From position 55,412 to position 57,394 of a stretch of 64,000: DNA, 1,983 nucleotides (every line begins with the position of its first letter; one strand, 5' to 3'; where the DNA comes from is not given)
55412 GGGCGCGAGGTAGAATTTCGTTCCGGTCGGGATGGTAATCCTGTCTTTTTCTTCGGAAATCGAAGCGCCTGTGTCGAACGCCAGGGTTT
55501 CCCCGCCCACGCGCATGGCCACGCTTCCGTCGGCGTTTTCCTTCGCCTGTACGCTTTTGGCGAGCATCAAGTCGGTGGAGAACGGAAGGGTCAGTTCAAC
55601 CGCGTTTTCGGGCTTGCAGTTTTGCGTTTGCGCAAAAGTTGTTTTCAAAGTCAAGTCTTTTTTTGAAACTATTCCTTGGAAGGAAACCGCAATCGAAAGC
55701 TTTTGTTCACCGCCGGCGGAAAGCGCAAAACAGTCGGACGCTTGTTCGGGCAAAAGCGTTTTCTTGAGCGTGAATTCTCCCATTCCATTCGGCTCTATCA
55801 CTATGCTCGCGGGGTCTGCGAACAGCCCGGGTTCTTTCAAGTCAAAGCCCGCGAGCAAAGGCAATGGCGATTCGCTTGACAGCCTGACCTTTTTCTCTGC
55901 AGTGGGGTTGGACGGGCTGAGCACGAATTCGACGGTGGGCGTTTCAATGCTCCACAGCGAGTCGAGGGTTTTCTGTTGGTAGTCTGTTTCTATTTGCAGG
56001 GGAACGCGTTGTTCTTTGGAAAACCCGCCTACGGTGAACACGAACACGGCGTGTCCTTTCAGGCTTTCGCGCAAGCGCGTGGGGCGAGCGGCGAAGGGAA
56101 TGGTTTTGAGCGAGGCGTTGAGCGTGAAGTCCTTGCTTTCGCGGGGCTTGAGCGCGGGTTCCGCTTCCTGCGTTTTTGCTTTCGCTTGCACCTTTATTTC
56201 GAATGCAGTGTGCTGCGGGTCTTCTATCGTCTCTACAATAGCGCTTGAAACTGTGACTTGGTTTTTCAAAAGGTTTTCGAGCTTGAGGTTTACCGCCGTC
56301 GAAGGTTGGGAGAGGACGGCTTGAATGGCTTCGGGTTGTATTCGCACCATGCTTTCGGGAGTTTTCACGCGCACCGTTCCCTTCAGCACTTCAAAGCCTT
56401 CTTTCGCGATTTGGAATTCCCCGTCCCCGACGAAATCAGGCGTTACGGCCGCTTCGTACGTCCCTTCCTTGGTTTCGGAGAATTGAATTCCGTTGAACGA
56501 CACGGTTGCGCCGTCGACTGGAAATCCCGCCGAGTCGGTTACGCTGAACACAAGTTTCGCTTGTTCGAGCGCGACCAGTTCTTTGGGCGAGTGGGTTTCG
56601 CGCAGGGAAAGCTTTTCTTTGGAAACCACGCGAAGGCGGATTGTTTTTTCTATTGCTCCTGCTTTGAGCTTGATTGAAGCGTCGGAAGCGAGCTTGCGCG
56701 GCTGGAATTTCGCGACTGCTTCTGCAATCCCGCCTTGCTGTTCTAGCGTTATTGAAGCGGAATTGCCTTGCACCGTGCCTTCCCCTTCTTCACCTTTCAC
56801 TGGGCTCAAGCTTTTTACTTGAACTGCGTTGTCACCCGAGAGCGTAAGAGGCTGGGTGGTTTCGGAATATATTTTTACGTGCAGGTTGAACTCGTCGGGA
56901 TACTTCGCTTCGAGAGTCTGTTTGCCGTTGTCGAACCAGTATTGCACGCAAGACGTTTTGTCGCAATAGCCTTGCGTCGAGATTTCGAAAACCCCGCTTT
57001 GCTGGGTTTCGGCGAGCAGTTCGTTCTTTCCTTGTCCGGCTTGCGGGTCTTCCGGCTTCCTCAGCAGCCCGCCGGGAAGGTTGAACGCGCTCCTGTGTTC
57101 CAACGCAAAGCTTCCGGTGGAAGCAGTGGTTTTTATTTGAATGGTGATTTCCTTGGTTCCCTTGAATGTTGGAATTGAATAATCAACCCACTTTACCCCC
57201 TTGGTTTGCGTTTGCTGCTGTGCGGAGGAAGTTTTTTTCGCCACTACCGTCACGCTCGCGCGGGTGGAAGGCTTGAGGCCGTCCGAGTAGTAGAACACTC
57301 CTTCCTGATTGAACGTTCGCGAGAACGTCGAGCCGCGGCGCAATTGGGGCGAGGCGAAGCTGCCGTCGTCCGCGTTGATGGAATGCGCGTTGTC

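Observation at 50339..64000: Second giant-protein locus: an operon of >=1495-aa, 3040-aa and 184-aa genes on the minus strand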

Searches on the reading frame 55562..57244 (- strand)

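Call 36: search_protein_families(library=pfam, proteins=[window:55562-57244:-], max_evalue=5)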
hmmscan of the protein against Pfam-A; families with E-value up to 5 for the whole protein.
window:55562-57244:- (561 aa): 1 family
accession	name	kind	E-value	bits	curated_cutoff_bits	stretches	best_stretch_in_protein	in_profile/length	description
PF02369.22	Big_1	-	0.43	11.2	34.9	1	228-265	18-64/93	Bacterial Ig-like domain (group 1)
